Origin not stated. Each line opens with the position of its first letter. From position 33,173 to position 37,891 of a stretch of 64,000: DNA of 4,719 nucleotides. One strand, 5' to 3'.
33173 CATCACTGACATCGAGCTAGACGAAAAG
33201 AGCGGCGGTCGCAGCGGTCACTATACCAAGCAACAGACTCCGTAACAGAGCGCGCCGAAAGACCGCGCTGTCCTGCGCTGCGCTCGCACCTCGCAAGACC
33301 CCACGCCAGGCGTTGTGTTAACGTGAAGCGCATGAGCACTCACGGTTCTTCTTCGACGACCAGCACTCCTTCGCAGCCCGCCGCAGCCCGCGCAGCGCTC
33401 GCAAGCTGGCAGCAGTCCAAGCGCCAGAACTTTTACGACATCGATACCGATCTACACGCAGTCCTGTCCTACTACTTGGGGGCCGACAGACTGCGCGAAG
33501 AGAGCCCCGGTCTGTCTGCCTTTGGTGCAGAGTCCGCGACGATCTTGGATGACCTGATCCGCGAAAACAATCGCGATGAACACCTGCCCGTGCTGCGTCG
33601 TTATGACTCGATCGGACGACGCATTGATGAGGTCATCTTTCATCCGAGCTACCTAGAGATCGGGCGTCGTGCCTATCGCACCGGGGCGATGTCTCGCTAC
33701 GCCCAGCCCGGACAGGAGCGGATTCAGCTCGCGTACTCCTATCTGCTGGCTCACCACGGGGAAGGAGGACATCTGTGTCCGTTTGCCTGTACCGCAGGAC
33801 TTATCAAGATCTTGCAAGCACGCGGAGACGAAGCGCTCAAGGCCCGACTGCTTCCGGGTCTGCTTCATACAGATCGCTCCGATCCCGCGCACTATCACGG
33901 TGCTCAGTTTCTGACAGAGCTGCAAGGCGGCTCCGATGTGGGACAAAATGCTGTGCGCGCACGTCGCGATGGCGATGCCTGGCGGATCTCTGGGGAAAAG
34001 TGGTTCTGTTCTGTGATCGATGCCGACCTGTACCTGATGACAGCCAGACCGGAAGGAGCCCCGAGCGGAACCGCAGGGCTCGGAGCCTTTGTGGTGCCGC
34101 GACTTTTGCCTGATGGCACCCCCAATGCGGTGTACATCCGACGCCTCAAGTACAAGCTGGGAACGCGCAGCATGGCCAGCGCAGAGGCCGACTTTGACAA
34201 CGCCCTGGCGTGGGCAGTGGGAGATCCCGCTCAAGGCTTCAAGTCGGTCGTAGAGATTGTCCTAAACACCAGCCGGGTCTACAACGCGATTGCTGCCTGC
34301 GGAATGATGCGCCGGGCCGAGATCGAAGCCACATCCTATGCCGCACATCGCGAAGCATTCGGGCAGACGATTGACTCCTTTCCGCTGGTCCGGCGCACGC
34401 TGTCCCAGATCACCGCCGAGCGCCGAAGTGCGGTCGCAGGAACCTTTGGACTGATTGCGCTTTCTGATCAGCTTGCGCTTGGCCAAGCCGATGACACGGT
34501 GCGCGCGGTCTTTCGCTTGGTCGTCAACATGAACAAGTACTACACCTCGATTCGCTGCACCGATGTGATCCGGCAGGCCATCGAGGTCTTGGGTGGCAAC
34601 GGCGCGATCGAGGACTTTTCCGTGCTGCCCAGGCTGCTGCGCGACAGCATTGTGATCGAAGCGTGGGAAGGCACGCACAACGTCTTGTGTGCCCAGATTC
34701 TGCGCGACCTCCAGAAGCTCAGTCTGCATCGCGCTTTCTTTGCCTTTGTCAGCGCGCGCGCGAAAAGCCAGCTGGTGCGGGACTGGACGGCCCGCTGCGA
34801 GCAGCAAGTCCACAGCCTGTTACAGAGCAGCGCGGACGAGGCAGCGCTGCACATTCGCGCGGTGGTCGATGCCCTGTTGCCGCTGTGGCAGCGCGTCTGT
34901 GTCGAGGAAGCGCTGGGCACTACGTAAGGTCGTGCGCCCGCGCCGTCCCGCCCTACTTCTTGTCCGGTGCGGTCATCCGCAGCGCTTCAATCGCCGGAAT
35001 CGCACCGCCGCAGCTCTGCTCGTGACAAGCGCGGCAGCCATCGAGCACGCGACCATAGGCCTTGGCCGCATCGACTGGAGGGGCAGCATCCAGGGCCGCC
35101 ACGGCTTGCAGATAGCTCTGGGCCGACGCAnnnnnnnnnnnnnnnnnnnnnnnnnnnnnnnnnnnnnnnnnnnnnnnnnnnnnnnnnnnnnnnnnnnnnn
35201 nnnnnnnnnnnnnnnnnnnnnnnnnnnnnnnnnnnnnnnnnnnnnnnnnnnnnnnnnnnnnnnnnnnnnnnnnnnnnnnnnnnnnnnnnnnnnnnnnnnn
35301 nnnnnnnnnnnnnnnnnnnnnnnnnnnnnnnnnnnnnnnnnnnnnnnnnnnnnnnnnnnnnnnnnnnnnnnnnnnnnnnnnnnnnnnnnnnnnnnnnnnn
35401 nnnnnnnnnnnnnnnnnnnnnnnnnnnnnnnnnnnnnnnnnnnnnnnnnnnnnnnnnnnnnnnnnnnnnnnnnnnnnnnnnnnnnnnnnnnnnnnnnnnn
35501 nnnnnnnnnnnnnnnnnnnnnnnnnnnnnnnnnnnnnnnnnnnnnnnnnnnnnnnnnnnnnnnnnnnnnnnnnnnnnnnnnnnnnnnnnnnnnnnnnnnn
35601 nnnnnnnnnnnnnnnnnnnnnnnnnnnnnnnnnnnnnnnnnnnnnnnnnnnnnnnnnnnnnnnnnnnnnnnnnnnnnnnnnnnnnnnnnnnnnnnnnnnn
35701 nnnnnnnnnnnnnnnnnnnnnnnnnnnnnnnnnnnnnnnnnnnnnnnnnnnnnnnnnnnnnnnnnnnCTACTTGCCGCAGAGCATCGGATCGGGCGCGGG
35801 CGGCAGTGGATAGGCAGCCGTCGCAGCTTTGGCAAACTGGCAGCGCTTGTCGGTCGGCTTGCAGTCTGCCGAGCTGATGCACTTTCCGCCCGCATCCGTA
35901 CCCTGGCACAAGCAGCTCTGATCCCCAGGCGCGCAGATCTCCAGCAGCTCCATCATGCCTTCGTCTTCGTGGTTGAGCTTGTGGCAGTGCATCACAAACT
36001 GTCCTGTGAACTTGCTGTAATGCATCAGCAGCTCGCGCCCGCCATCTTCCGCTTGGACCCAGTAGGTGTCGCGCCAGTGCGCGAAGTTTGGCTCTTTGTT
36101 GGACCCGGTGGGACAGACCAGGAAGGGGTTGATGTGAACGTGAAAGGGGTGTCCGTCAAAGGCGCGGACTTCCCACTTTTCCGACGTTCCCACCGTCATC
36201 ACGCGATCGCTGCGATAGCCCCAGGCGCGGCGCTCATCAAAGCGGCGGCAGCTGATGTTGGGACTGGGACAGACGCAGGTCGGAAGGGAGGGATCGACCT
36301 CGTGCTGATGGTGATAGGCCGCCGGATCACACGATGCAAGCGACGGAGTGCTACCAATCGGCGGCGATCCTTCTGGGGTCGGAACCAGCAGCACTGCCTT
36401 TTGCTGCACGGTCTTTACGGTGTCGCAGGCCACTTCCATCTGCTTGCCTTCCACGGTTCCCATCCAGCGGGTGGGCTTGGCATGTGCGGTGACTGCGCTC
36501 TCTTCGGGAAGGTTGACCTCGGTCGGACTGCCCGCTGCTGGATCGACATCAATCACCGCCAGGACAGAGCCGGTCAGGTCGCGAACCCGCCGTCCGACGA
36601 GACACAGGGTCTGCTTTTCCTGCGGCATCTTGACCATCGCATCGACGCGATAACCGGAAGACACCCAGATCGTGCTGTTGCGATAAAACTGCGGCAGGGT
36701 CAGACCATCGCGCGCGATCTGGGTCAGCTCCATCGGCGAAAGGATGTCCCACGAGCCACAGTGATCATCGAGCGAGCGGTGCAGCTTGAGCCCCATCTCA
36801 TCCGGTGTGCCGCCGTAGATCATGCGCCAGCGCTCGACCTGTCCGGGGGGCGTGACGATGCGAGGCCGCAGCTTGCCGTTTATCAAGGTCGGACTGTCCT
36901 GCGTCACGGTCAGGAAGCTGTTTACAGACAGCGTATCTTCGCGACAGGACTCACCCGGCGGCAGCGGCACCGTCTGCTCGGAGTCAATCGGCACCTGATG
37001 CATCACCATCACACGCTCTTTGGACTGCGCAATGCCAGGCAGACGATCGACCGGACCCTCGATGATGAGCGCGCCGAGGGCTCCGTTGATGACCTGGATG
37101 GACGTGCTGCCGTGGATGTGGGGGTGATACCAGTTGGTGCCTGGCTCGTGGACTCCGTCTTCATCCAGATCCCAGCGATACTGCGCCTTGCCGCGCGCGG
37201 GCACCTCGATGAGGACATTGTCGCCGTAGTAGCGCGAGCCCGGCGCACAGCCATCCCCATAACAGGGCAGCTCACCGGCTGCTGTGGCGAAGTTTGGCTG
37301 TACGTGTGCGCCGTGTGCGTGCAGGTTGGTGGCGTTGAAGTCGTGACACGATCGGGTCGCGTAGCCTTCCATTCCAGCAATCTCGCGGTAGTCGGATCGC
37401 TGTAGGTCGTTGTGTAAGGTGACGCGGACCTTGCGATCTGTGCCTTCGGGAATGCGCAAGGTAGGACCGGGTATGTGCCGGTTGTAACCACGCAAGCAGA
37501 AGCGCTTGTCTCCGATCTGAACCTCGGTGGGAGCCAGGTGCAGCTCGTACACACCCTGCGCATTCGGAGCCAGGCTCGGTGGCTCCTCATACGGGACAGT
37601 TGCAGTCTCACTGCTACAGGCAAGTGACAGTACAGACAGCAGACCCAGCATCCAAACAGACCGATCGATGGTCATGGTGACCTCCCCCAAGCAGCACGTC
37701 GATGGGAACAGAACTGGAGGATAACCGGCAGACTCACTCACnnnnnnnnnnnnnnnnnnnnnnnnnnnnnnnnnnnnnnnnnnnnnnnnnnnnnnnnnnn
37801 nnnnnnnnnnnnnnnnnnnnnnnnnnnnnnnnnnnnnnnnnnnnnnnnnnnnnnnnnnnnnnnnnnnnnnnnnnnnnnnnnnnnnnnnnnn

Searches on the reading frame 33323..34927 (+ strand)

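Call 31: search_protein_families(library=pfam, proteins=[window:33323-34927:+], max_evalue=0.001)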
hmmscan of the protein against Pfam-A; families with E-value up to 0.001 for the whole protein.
window:33323-34927:+ (534 aa): 5 families
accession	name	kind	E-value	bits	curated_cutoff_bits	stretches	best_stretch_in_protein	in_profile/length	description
PF00441.29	Acyl-CoA_dh_1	-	7.5e-24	85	22.4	1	304-462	2-148/150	Acyl-CoA dehydrogenase, C-terminal domain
PF18158.6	AidB_N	-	5.6e-16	59.4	22.9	1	33-183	7-152/156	Adaptive response protein AidB N-terminal domain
PF02770.24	Acyl-CoA_dh_M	-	1.5e-13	51.2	33.3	1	196-293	3-96/97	Acyl-CoA dehydrogenase, middle domain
PF08028.16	Acyl-CoA_dh_2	-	5.1e-07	30.5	22.7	1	322-450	4-131/134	Acyl-CoA dehydrogenase, C-terminal domain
PF22924.1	ACOX_C_alpha1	-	0.00023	21.4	27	1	399-463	105-168/169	Acyl-CoA oxidase, C-alpha1 domain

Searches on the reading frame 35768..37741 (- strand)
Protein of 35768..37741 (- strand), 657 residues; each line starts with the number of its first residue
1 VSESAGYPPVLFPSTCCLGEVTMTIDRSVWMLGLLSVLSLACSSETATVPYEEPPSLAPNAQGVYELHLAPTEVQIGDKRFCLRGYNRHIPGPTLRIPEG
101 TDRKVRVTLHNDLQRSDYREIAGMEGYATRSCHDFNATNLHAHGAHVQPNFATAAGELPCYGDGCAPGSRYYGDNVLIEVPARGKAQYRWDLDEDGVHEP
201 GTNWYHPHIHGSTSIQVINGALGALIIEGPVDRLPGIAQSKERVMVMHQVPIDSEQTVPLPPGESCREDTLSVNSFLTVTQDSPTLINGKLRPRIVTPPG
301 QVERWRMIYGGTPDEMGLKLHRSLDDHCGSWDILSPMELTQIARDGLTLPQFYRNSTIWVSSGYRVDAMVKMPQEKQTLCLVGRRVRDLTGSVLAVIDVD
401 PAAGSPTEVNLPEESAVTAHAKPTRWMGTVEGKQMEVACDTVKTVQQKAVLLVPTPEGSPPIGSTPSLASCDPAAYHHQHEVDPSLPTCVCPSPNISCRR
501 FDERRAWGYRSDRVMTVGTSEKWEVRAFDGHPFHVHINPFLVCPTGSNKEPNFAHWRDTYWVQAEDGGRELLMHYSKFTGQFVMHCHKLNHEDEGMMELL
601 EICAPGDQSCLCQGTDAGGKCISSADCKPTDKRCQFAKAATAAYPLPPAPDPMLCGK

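Call 31: search_protein_families(library=pfam, proteins=[window:35768-37741:-], max_evalue=0.001)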
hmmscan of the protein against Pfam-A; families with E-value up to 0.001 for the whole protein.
window:35768-37741:- (657 aa): 2 families
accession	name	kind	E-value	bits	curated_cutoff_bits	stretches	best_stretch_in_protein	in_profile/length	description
PF07731.20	Cu-oxidase_2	-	5.9e-12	46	20.4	1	506-597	27-128/137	Multicopper oxidase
PF07732.21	Cu-oxidase_3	-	1.6e-08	35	21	0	181-230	76-117/119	Multicopper oxidase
